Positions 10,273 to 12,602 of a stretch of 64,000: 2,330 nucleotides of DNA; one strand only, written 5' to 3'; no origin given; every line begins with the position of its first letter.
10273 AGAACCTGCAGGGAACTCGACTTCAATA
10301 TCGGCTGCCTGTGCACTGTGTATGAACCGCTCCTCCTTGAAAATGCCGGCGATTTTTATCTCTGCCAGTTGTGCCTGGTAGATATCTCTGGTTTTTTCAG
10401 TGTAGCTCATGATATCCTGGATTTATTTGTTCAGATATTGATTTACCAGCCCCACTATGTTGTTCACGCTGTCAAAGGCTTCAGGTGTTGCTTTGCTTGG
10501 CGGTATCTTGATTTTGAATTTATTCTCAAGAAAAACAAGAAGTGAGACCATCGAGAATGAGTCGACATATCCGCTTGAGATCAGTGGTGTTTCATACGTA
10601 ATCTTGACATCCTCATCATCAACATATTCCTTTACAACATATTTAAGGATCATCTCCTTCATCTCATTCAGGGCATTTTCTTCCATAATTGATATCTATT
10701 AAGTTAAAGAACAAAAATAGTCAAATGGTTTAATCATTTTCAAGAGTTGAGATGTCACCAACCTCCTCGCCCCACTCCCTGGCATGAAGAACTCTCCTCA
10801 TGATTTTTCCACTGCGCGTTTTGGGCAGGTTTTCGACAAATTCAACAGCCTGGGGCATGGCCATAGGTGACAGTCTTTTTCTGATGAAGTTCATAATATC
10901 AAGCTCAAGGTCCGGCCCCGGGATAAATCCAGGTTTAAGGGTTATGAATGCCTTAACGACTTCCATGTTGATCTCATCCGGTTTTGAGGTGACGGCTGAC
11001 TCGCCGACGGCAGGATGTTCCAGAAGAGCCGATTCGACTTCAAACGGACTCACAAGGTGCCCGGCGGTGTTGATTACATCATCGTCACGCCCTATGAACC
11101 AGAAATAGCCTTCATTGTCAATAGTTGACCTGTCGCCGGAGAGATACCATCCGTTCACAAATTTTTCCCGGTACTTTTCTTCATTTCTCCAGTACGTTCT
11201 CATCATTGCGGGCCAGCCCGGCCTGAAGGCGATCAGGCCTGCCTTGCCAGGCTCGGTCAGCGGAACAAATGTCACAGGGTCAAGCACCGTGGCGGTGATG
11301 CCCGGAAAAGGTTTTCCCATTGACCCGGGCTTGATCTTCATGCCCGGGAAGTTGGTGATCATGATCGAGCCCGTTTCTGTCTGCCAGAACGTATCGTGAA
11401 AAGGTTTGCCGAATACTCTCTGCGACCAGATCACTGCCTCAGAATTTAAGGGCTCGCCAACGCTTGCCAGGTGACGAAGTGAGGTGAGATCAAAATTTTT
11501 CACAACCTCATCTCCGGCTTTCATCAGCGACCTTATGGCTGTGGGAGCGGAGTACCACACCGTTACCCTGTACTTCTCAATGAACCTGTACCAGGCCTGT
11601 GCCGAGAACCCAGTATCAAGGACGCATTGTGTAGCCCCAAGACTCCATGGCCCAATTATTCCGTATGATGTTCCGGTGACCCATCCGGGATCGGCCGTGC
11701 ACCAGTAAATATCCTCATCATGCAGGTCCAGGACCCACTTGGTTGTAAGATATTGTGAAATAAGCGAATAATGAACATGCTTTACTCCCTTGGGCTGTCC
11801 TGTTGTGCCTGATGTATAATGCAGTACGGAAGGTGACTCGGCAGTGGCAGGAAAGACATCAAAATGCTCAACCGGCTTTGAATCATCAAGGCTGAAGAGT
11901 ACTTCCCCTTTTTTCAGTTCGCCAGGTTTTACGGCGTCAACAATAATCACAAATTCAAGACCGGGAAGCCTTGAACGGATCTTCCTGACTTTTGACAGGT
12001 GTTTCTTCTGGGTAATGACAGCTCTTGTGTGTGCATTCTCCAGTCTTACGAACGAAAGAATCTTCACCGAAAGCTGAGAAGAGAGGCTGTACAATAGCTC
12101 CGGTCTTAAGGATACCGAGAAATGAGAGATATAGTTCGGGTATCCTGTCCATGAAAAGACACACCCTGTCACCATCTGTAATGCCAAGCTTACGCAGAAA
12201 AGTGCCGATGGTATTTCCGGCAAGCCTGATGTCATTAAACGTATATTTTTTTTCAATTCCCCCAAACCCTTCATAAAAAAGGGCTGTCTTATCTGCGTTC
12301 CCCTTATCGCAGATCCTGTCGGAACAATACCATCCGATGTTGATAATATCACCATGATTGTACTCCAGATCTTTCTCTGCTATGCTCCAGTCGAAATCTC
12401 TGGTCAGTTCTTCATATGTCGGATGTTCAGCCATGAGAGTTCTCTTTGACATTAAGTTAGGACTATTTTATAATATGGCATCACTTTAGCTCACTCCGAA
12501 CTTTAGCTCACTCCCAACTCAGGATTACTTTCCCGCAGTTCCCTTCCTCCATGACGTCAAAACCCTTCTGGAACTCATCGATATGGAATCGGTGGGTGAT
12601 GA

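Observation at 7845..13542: The tdh-kbl operon is expanded by an AcsA-like ligase, a carrier protein and a second Kbl-like alpha-oxoamine synthase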

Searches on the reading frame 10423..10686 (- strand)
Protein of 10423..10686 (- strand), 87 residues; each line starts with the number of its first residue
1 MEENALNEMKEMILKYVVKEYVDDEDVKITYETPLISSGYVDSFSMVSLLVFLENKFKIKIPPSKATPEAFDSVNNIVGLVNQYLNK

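Call 3: search_protein_families(library=ncbifam, proteins=[window:10423-10686:-], max_evalue=0.001)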
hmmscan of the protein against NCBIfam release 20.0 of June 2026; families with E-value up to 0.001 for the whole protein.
window:10423-10686:- (87 aa): 14 families
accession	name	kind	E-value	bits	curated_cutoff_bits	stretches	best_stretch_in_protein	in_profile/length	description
NF052616.1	ACP_for_OlsHI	equivalog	1.1e-13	51.3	130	1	7-83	2-79/83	ornithine lipid biosynthesis acyl carrier protein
NF003464.0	PRK05087.1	equivalog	1e-10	41.5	68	1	8-83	2-76/78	D-alanine--poly(phosphoribitol) ligase subunit DltC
NF058660.1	cispen_ACP_AmcB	equivalog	6.8e-08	32.6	80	1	21-83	15-77/80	cispentacin biosynthesis acyl carrier protein AmcB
TIGR01688.1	dltC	equivalog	7.7e-08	32.3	52.35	1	17-82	7-72/73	D-alanine--poly(phosphoribitol) ligase subunit 2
TIGR00517.1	acyl_carrier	equivalog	1.2e-06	28.3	70.45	1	15-82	9-74/77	acyl carrier protein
NF009104.0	PRK12449.1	equivalog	9.5e-06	25.5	70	1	15-77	11-71/80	acyl carrier protein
NF002147.0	PRK00982.1-1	equivalog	1.2e-05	25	84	1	16-66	14-64/83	acyl carrier protein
NF040636.1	AcpM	exception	1.6e-05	24.8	146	1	16-65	12-61/93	meromycolate extension acyl carrier protein AcpM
NF005798.0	PRK07639.1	equivalog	1.7e-05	25.1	100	1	35-83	32-80/91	petrobactin biosynthesis protein AsbD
NF002148.0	PRK00982.1-2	subfamily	1.7e-05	24.5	71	1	14-82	9-75/79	acyl carrier protein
NF005480.0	PRK07081.1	equivalog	4.1e-05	23.4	72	1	32-84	25-76/83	acyl carrier protein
NF002150.0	PRK00982.1-4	subfamily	7e-05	23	66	1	15-83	11-77/80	acyl carrier protein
NF002149.0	PRK00982.1-3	equivalog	0.00032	20.6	106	1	14-80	8-72/78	acyl carrier protein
NF002151.0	PRK00982.1-5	equivalog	0.00035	20.6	92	1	9-78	4-70/78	acyl carrier protein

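Call 4: search_protein_families(library=pfam, proteins=[window:10423-10686:-], max_evalue=0.001)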
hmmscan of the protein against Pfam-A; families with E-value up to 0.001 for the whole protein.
window:10423-10686:- (87 aa): 1 family
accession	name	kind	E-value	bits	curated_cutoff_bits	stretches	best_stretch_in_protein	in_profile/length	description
PF00550.31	PP-binding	-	0.00031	21.4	20.8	1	23-79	14-65/67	Phosphopantetheine attachment site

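Call 24: search_solved_structures(query=window:10423-10686:-, max_evalue=1, show_alignments=3)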
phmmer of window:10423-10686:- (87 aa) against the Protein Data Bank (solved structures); distinct sequences matched with E-value up to 1: 84 (the best 60 are shown).
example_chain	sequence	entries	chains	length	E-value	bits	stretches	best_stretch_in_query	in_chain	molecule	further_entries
6cxt_A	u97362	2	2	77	3.9e-09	39.6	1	12-83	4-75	Alpha/beta hydrolase fold protein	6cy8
4bpg_A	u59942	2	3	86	1.1e-06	31.8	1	11-82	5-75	D-ALANINE--POLY(PHOSPHORIBITOL) LIGASE SUBUNIT 2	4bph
4bpf_A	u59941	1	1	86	2.9e-06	30.5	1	11-82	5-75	D-ALANINE--POLY(PHOSPHORIBITOL) LIGASE SUBUNIT 2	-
2n5h_A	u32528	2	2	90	3.2e-06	30.3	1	8-83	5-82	Peptidyl carrier protein PltL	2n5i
6o6e_E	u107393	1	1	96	4e-06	30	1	8-83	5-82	Peptidyl carrier protein PltL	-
6bug_A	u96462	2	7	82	1.3e-05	28.4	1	17-83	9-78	D-alanyl carrier protein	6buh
2my5_A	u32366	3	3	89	1.4e-05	28.3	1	12-79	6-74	Peptidyl carrier protein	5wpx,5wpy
8jf2_F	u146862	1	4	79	1.6e-05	28.1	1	20-83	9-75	D-alanyl carrier protein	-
2my6_A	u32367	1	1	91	3e-05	27.2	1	11-79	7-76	Peptidyl carrier protein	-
5jdx_A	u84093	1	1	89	4.8e-05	26.6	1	11-83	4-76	Putative peptidyl carrier protein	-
7thn_E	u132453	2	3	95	6e-05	26.3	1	11-83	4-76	Probable acyl carrier protein PigG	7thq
1dv5_A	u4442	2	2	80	8.2e-05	25.8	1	17-83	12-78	APO-D-ALANYL CARRIER PROTEIN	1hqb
5gxt_A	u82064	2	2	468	0.0003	24.1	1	7-83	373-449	Maltose-binding periplasmic protein,PigG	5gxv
4h2s_C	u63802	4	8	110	0.00038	23.7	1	27-82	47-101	Aminoacyl carrier protein 1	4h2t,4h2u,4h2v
2kwl_A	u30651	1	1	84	0.00066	23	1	14-82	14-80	Acyl carrier protein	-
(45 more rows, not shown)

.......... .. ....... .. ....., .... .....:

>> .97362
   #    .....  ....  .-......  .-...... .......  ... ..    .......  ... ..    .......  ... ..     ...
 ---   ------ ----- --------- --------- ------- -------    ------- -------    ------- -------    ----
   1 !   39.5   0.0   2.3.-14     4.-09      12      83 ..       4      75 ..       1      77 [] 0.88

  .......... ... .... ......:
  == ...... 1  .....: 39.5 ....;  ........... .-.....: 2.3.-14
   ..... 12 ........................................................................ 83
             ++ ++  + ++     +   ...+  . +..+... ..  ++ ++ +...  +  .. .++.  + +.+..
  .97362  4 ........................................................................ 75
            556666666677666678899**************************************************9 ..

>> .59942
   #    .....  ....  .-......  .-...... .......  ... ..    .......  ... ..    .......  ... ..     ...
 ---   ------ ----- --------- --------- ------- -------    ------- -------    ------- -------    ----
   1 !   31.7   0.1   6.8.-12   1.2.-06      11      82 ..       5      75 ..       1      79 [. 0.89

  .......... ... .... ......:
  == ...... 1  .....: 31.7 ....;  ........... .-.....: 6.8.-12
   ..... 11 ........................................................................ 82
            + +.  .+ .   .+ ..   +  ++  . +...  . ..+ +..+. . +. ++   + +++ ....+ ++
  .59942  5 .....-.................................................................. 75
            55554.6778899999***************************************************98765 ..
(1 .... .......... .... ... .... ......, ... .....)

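Call 45: find_encoding_contigs(protein=window:10423-10686:-, flank=8000, max_places=6)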
Protein window:10423-10686:- (87 aa): no gene with exactly this product is on record in the collection.

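Call 48: find_homologous_proteins(query=window:10426-10686:-, max_evalue=0.001)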
Query window:10426-10686:- (87 aa): 3922 proteins with E <= 0.001 among 3922 candidates; the best 120 are listed.
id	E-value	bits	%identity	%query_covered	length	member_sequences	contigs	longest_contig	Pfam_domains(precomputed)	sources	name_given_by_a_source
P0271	5.4e-48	177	100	100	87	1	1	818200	-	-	-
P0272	3.0e-47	175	98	100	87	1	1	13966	-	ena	-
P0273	4.8e-47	174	99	100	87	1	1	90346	-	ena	-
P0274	2.1e-46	172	97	100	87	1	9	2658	-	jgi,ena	jgi:acyl carrier protein/D-alanine--poly(phosphoribitol) ligase subunit 2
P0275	2.5e-46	172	97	100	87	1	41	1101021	-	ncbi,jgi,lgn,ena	jgi:acyl carrier protein/D-alanine--poly(phosphoribitol) ligase subunit 2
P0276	2.7e-46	172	97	100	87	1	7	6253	-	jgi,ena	-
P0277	4.1e-46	172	95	100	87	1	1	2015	-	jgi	jgi:acyl carrier protein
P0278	5.4e-46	171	95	100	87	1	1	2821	-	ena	-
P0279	5.4e-46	171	97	100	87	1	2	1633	-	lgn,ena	-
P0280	5.7e-46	171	97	100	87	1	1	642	-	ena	-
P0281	5.8e-46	171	95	100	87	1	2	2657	-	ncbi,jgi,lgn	jgi:acyl carrier protein/D-alanine--poly(phosphoribitol) ligase subunit 2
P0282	6.4e-46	171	95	100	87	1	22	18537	-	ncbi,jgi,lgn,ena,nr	ncbi:MAG TPA: acyl carrier protein [Bacteroidales bacterium]|jgi:acyl carrier protein|nr:acyl carrie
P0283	6.8e-46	171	95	100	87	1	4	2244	-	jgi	-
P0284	8.6e-46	170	94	100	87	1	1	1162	-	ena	-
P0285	8.8e-46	170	95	100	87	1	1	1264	-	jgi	jgi:acyl carrier protein/D-alanine--poly(phosphoribitol) ligase subunit 2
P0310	1.1e-43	164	90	100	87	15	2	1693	PF00550.32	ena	-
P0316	1.4e-43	163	90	100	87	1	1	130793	PF00550.32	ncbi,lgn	ncbi:MAG: acyl carrier protein [Bacteroidales bacterium]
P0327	6.7e-43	161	89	100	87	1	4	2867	PF00550.32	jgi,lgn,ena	-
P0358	7.8e-42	158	87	100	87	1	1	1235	PF00550.32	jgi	jgi:acyl carrier protein/D-alanine--poly(phosphoribitol) ligase subunit 2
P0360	8.4e-42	158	87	100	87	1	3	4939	PF00550.32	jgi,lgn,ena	jgi:acyl carrier protein/D-alanine--poly(phosphoribitol) ligase subunit 2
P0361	8.6e-42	158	87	100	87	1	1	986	PF00550.32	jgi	jgi:acyl carrier protein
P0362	8.7e-42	158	88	99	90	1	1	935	PF00550.32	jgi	-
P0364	9.8e-42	158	87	100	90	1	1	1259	PF00550.32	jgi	jgi:acyl carrier protein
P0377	1.8e-41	157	87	100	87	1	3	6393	PF00550.32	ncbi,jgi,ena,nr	ncbi:MAG TPA: phosphopantetheine-binding protein [Bacteroidales bacterium]|jgi:acyl carrier protein|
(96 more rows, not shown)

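Call 49: find_encoding_contigs(protein=P0273, flank=8000, max_places=3)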
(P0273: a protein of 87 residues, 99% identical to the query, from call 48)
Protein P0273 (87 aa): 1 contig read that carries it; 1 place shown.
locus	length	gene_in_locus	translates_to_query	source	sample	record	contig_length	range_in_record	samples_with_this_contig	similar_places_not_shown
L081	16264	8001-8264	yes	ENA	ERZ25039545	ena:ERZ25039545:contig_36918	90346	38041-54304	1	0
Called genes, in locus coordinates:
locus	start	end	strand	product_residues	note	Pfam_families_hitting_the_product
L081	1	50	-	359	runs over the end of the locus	PF04055:Radical_SAM, PF13186:SPASM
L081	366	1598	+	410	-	PF00144:Beta-lactamase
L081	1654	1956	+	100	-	-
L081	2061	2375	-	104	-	-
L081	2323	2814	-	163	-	PF00899:ThiF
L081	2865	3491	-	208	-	PF01026:TatD_DNase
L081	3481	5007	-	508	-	PF00749:tRNA-synt_1c, PF19269:Anticodon_2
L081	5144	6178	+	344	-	PF08240:ADH_N, PF16912:Glu_dehyd_C (faint), PF00107:ADH_zinc_N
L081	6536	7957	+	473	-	PF00501:AMP-binding, PF13193:AMP-binding_C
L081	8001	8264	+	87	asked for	-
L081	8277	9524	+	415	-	PF00155:Aminotran_1_2, PF00464:SHMT (weak)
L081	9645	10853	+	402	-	PF00155:Aminotran_1_2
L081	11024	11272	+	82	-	-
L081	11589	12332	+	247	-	PF00920:ILVD_EDD_N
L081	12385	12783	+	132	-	PF00920:ILVD_EDD_N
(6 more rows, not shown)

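Call 50: find_encoding_contigs(protein=P0272, flank=8000, max_places=3)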
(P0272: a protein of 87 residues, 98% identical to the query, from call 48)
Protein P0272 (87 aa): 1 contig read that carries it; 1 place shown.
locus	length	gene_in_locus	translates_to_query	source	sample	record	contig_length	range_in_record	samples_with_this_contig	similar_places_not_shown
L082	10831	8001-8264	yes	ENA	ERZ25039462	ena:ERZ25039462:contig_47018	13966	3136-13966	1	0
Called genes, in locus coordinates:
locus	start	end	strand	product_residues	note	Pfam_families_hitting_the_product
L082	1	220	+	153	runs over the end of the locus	PF14376:Haem_bd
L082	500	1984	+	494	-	PF00144:Beta-lactamase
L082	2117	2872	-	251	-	PF00899:ThiF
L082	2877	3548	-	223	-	PF01026:TatD_DNase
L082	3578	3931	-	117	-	PF19269:Anticodon_2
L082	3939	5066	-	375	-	PF00749:tRNA-synt_1c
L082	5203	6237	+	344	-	PF08240:ADH_N, PF16912:Glu_dehyd_C (faint), PF00107:ADH_zinc_N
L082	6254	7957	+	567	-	PF00501:AMP-binding, PF13193:AMP-binding_C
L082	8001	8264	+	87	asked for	-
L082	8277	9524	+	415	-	PF00155:Aminotran_1_2, PF00464:SHMT (faint)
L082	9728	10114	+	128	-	PF00155:Aminotran_1_2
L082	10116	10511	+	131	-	PF00155:Aminotran_1_2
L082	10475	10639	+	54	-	-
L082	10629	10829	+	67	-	?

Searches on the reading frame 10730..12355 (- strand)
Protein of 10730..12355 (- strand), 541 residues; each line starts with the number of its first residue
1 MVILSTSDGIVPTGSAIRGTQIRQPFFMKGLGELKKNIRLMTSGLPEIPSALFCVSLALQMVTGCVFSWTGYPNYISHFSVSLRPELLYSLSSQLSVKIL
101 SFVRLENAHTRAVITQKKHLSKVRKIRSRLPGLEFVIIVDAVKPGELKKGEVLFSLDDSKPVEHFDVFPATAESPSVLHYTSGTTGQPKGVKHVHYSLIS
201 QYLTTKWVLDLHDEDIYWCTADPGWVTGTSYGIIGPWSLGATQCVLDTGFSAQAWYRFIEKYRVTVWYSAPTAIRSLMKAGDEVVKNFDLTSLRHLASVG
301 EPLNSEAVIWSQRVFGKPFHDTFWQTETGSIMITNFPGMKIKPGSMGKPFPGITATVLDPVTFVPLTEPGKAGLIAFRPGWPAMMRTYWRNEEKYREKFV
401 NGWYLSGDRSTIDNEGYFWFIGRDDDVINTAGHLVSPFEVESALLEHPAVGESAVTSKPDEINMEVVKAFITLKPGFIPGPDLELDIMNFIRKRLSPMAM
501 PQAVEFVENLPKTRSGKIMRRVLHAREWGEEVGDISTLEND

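Call 3: search_protein_families(library=ncbifam, proteins=[window:10730-12355:-], max_evalue=0.001)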
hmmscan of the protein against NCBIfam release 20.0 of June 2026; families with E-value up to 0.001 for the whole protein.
window:10730-12355:- (541 aa): 98 families (the best 25 are shown)
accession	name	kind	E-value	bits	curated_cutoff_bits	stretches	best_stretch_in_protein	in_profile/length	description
NF003313.0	PRK04319.1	equivalog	5.8e-189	629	729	1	104-539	141-573/574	acetate--CoA ligase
TIGR02188.1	Ac_CoA_lig_AcsA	equivalog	1.6e-125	419.8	724.95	1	164-540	230-619/629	acetate--CoA ligase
NF001208.0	PRK00174.1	subfamily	1.9e-123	413.1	657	1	166-540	250-634/649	acetate--CoA ligase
NF047394.1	AcylCoAsynMbcS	equivalog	2.2e-87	293.8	850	1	92-528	97-521/525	acyl-CoA synthetase MbcS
NF007815.0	PRK10524.1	equivalog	2.3e-77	261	955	1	171-540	231-616/629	propionate--CoA ligase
NF004837.0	PRK06187.1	subfamily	6e-72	242.6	476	1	93-530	90-525/531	long-chain-fatty-acid--CoA ligase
TIGR02316.1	propion_prpE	equivalog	9.9e-68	229.3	827.4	1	172-540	231-615/628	propionate--CoA ligase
TIGR02262.1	benz_CoA_lig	subfamily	6.1e-65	219.9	375.25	1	105-523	98-505/508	benzoate-CoA ligase family protein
NF006181.0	PRK08314.1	subfamily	1.7e-59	201.5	705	1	170-530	201-557/563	long-chain-fatty-acid--CoA ligase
NF006182.0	PRK08316.1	subfamily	9.4e-56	189.4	663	1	101-525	101-515/523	fatty acyl-CoA synthetase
NF004808.0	PRK06155.1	equivalog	1.1e-46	159.2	722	1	105-528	114-523/542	ATP-dependent acyl-CoA ligase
NF005947.1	PRK08008.1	equivalog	1.9e-45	155.4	651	1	101-523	102-517/518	crotonobetaine/carnitine-CoA ligase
NF053567.1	HBDA_AROS1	equivalog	2.5e-45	154.8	1000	1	163-521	161-513/523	3-hydroxybenzoate--CoA ligase HbdA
NF005714.0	PRK07529.1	subfamily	3.1e-45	154.7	632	1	162-530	207-579/640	acyl-CoA synthetase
NF005220.0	PRK06710.1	equivalog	5.7e-45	153.5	1116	1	176-527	209-553/563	long-chain-fatty-acid--CoA ligase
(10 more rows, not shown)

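Call 4: search_protein_families(library=pfam, proteins=[window:10730-12355:-], max_evalue=0.001)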
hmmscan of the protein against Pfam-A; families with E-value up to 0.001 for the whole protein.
window:10730-12355:- (541 aa): 2 families
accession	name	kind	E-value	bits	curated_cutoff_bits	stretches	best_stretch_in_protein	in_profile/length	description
PF00501.34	AMP-binding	-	1.1e-52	179.5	29.9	1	104-389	88-384/384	AMP-binding enzyme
PF13193.12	AMP-binding_C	-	3.1e-22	79.7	24.5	1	439-517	1-76/76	AMP-binding enzyme C-terminal domain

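Call 41: search_protein_representatives(protein=window:10733-12052:-)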
Query: 440 residues. Proteins with E-value up to 0.001 (for the whole library): 158760; up to 1e-10: 67472; up to 1e-30: 6435. The best 150 are listed.
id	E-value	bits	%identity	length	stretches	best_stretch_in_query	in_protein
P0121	4.5e-151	520.0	54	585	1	3-438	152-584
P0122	3.9e-148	510.3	62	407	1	70-440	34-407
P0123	8.7e-146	502.6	53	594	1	9-438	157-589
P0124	3.2e-145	500.7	53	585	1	12-438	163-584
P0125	1.9e-140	485.0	52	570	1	3-438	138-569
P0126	2.7e-139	481.2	52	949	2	114-438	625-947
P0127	1.0e-138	479.2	50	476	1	10-439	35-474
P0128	1.3e-137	475.7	30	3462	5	65-425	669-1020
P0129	6.0e-136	470.1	49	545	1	3-438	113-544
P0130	7.9e-131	453.3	49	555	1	3-439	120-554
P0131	6.8e-123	427.1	58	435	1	72-400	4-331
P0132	3.1e-121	421.6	45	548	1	3-439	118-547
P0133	7.8e-119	413.7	47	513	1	4-422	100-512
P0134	6.6e-118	410.7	49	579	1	11-439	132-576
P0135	7.5e-117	407.2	47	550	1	3-425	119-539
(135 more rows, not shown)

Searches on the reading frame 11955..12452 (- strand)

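Call 3: search_protein_families(library=ncbifam, proteins=[window:11955-12452:-], max_evalue=0.001)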
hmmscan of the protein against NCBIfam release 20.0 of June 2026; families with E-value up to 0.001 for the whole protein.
window:11955-12452:- (165 aa): 30 families (the best 25 are shown)
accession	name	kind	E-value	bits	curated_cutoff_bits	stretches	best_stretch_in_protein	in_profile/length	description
NF003313.0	PRK04319.1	equivalog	7.3e-30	103.7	729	1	9-135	15-140/574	acetate--CoA ligase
NF001208.0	PRK00174.1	subfamily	3.3e-15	55.4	657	1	17-143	58-184/649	acetate--CoA ligase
TIGR02188.1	Ac_CoA_lig_AcsA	equivalog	4.1e-15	55.1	724.95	1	18-143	38-163/629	acetate--CoA ligase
NF007815.0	PRK10524.1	equivalog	3.8e-09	35.6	955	1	36-136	51-151/629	propionate--CoA ligase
NF047394.1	AcylCoAsynMbcS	equivalog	6.2e-09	35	850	1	52-123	24-95/525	acyl-CoA synthetase MbcS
TIGR02316.1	propion_prpE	equivalog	7.6e-09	34.7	827.4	1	38-138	52-152/628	propionate--CoA ligase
NF004758.0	PRK06087.1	equivalog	1.4e-08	33.6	736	1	68-148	49-129/548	medium-chain fatty-acid--CoA ligase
NF005947.1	PRK08008.1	equivalog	2.1e-08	33.2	651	1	52-128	20-96/518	crotonobetaine/carnitine-CoA ligase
NF004822.0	PRK06178.1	equivalog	3.3e-08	32.6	782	1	68-125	61-118/571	acyl-CoA synthetase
NF053567.1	HBDA_AROS1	equivalog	4.7e-07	28.6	1000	1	49-122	24-92/523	3-hydroxybenzoate--CoA ligase HbdA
NF006181.0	PRK08314.1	subfamily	4.7e-07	28.4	705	1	53-126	38-107/563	long-chain-fatty-acid--CoA ligase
NF004837.0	PRK06187.1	subfamily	5.9e-07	28.1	476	1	67-124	31-88/531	long-chain-fatty-acid--CoA ligase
NF006134.1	PRK08279.1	equivalog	3.3e-06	25.9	625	1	52-122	57-122/605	long-chain-acyl-CoA synthetase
NF002937.0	PRK03584.1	subfamily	3.3e-06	25.5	639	1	47-134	94-181/657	acetoacetate--CoA ligase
TIGR01217.1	ac_ac_CoA_syn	equivalog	1.1e-05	23.8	520.9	1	49-134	96-179/652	acetoacetate--CoA ligase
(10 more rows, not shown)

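Call 4: search_protein_families(library=pfam, proteins=[window:11955-12452:-], max_evalue=0.001)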
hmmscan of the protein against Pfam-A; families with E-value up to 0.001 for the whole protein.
window:11955-12452:- (165 aa): 1 family
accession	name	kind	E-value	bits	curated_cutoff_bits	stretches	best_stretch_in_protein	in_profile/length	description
PF00501.34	AMP-binding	-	4e-14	52.7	29.9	1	51-133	7-85/384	AMP-binding enzyme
